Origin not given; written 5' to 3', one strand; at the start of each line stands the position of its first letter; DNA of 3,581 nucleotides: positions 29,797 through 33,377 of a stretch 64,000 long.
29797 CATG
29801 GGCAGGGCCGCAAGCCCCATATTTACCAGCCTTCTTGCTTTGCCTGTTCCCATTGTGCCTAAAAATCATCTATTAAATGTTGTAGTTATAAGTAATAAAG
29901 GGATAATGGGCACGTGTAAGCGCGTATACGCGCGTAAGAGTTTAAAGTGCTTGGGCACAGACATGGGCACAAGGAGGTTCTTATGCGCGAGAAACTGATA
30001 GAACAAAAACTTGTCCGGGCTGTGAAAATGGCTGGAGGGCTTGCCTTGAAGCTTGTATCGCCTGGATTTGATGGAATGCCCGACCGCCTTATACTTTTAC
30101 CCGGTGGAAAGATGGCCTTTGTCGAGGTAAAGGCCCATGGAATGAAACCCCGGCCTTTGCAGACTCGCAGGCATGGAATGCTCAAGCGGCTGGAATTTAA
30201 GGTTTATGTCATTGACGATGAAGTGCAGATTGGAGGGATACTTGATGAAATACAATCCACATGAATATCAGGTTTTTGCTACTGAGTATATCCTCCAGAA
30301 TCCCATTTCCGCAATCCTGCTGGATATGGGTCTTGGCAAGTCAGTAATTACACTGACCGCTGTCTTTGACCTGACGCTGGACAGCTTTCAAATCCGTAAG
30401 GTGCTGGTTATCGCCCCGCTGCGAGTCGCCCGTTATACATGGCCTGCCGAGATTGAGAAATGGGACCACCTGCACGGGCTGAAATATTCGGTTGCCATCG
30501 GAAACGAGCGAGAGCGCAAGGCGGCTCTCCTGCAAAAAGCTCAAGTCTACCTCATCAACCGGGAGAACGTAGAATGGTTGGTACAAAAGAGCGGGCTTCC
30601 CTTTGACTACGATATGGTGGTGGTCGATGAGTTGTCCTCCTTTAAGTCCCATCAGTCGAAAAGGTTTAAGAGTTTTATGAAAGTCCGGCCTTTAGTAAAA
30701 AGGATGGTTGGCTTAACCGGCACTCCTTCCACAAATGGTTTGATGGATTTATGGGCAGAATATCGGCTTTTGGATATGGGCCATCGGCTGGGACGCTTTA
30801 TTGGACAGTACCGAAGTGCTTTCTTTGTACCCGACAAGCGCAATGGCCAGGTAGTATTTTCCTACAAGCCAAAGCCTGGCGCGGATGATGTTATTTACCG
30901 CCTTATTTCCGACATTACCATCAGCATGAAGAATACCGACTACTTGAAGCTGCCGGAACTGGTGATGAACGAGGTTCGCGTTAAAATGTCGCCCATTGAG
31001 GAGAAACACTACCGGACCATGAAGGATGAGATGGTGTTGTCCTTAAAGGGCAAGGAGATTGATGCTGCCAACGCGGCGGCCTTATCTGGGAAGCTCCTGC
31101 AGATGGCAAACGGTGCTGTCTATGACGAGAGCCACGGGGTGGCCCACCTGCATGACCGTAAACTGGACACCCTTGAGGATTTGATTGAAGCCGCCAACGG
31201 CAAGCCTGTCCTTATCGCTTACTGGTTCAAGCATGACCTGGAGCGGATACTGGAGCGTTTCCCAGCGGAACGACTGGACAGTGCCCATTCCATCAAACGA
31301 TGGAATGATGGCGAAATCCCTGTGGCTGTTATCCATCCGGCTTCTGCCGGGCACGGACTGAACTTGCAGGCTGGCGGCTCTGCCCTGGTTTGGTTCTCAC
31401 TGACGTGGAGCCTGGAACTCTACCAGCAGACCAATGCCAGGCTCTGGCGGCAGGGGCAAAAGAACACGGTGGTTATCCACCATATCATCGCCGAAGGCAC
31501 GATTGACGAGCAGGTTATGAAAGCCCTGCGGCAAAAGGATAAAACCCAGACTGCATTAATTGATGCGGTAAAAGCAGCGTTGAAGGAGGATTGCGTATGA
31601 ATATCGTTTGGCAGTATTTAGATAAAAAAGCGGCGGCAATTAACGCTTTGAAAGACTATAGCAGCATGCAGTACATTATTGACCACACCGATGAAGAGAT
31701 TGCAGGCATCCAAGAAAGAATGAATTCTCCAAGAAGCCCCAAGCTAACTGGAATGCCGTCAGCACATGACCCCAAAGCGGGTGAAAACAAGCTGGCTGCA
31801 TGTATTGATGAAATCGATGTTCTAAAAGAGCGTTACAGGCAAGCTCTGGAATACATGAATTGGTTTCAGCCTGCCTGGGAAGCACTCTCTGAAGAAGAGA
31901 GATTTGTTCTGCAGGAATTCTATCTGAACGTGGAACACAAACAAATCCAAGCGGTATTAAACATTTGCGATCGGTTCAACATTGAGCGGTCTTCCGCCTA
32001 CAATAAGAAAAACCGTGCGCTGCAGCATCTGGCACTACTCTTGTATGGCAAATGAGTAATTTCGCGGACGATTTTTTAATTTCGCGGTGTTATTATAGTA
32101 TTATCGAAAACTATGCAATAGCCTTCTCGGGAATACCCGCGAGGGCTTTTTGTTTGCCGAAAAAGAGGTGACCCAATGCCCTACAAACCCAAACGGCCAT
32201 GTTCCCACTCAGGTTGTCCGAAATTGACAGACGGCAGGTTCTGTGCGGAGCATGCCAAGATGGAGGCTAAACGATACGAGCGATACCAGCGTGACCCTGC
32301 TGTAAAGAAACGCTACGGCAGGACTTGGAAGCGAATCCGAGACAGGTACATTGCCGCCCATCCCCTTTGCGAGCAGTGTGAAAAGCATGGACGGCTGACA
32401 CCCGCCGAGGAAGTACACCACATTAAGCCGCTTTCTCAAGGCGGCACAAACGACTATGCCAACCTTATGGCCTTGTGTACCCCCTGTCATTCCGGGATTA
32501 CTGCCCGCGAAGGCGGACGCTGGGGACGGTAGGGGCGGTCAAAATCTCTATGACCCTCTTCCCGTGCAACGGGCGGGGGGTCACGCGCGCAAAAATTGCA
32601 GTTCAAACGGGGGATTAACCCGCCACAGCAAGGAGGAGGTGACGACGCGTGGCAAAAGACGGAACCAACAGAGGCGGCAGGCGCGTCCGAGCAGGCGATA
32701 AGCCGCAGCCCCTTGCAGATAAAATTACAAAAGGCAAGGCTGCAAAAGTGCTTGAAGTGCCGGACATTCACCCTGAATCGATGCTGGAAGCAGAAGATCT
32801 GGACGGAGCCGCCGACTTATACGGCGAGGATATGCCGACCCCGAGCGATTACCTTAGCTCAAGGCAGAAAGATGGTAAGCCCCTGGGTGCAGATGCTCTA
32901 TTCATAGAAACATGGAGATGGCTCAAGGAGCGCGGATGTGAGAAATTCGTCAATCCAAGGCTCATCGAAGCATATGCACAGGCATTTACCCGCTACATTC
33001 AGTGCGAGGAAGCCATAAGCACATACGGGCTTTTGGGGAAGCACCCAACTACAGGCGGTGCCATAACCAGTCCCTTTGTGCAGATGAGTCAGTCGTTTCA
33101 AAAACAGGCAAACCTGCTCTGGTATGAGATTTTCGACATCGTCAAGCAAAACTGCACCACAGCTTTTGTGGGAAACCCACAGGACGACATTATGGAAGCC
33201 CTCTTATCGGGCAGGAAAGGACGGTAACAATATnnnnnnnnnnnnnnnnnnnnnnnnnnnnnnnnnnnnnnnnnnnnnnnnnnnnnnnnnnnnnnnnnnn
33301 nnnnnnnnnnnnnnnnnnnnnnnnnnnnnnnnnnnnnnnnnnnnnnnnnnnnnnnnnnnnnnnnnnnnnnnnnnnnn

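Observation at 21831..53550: Conserved ~65-nt intergenic element with a hairpin that occludes the Shine-Dalgarno sequence, present three times in prophage B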

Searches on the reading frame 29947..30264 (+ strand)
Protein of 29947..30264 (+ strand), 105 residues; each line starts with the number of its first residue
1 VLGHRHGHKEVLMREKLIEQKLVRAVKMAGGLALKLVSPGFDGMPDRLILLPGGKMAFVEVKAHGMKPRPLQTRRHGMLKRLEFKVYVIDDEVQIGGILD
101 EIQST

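Call 32: search_protein_families(library=ncbifam, proteins=[window:29947-30264:+], max_evalue=0.01)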
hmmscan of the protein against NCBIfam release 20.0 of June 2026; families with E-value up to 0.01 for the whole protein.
window:29947-30264:+ (105 aa): 0 families

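Call 33: search_protein_families(library=phrogs, proteins=[window:29947-30264:+], max_evalue=0.001)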
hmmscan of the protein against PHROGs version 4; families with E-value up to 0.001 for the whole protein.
window:29947-30264:+ (105 aa): 2 families
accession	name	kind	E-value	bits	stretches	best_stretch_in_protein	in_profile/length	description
phrog_93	-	DNA, RNA and nucleotide metabolism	2.5e-28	100.1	1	7-104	346-443/613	endonuclease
phrog_5702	-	DNA, RNA and nucleotide metabolism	3.8e-05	24.6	1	43-81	6-45/70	Holliday junction resolvase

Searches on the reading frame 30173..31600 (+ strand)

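Call 11: search_protein_families(library=pfam, proteins=[window:30173-31600:+], max_evalue=0.01)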
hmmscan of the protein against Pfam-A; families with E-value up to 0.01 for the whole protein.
window:30173-31600:+ (475 aa): 3 families
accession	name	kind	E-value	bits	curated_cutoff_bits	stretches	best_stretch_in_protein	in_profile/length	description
PF00176.29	SNF2-rel_dom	-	1.3e-17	64.3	24.9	1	44-298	17-268/290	SNF2-related domain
PF00270.35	DEAD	-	1.3e-07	32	26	1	38-188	9-162/167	DEAD/DEAH box helicase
PF00271.37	Helicase_C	-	6e-05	23.7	23.5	1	330-428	2-110/110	Helicase conserved C-terminal domain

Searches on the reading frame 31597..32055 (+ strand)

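Call 11: search_protein_families(library=pfam, proteins=[window:31597-32055:+], max_evalue=0.01)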
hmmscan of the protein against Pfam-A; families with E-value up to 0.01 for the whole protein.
window:31597-32055:+ (152 aa): 0 families

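Call 32: search_protein_families(library=ncbifam, proteins=[window:31597-32055:+], max_evalue=0.01)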
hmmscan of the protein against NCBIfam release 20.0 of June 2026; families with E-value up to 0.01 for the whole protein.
window:31597-32055:+ (152 aa): 3 families
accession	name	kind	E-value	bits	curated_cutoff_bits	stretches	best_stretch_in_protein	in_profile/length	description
TIGR01637.1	phage_arpU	subfamily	3.5e-05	24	43.1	1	43-149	33-130/136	ArpU family phage packaging/lysis transcriptional regulator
TIGR01636.1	phage_rinA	subfamily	0.0013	19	31.9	1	85-146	71-129/134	phage transcriptional regulator, RinA family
TIGR03001.1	Sig-70_gmx1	subfamily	0.0071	15.7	154.6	1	57-111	124-176/244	RNA polymerase sigma-70 factor, Myxococcales family 1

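Call 33: search_protein_families(library=phrogs, proteins=[window:31597-32055:+], max_evalue=0.001)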
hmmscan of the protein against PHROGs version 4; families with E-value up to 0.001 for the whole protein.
window:31597-32055:+ (152 aa): 3 families
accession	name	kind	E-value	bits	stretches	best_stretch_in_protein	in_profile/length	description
phrog_8834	-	unknown function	6.7e-25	88.3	1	43-151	2-100/108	-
phrog_36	-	transcription regulation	1.2e-11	45.7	1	15-151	57-189/220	transcriptional regulator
phrog_248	-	transcription regulation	1e-10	43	1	11-149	22-137/161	transcriptional activator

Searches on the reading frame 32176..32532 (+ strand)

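Call 32: search_protein_families(library=ncbifam, proteins=[window:32176-32532:+], max_evalue=0.01)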
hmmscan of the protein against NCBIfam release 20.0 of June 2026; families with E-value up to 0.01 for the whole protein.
window:32176-32532:+ (118 aa): 2 families
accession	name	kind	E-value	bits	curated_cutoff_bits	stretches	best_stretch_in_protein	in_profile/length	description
NF040563.1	guided_IscB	equivalog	1.4e-07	30.9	175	1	65-111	195-238/314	RNA-guided endonuclease IscB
NF058586.1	HNHNucHlpB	equivalog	0.0012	19.3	130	1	66-109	7-48/99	HNH nuclease-like protein HlpB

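Call 33: search_protein_families(library=phrogs, proteins=[window:32176-32532:+], max_evalue=0.001)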
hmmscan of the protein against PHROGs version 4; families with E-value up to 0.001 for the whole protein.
window:32176-32532:+ (118 aa): 22 families
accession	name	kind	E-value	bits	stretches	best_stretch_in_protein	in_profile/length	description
phrog_144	-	DNA, RNA and nucleotide metabolism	1.5e-35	123.5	1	1-118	17-142/175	HNH endonuclease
phrog_589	-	DNA, RNA and nucleotide metabolism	3.4e-25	89.8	1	28-117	53-147/179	HNH endonuclease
phrog_2323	-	DNA, RNA and nucleotide metabolism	1.3e-22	80.9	1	35-115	8-90/113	HNH endonuclease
phrog_5956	-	DNA, RNA and nucleotide metabolism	5.8e-16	59.4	1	43-112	38-111/138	HNH endonuclease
phrog_119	-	DNA, RNA and nucleotide metabolism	5.9e-15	56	1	34-113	173-259/443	HNH endonuclease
phrog_333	-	DNA, RNA and nucleotide metabolism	1.8e-14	55.1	1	44-115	14-85/138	HNH endonuclease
phrog_6050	-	DNA, RNA and nucleotide metabolism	5.8e-12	46.1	1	35-112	279-361/402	HNH endonuclease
phrog_338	-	DNA, RNA and nucleotide metabolism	3.1e-11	44.2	1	24-106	166-257/340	HNH endonuclease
phrog_1271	-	DNA, RNA and nucleotide metabolism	2.7e-10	41.2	1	19-116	230-323/361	HNH endonuclease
phrog_740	-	DNA, RNA and nucleotide metabolism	6.1e-10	39.6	1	61-110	37-86/332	HNH endonuclease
phrog_4581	-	head and packaging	1.2e-09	39.1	1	9-112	10-112/395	terminase small subunit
phrog_7785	-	DNA, RNA and nucleotide metabolism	2.1e-08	35.3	1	9-110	21-113/147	HNH endonuclease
phrog_15103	-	unknown function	1.7e-07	32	1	52-108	192-254/280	-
phrog_8446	-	DNA, RNA and nucleotide metabolism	4.9e-07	30.6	1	45-106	122-193/211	HNH endonuclease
phrog_2214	-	DNA, RNA and nucleotide metabolism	1.4e-06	28.7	1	43-112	176-240/429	HNH endonuclease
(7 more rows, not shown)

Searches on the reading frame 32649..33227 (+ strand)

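Call 32: search_protein_families(library=ncbifam, proteins=[window:32649-33227:+], max_evalue=0.01)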
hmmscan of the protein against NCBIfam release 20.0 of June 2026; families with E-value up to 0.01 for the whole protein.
window:32649-33227:+ (192 aa): 0 families

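Call 33: search_protein_families(library=phrogs, proteins=[window:32649-33227:+], max_evalue=0.001)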
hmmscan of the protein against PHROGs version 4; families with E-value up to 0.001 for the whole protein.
window:32649-33227:+ (192 aa): 1 family
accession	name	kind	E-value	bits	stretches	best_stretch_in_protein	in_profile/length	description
phrog_83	-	head and packaging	1.7e-31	110.6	1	1-191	28-204/246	terminase small subunit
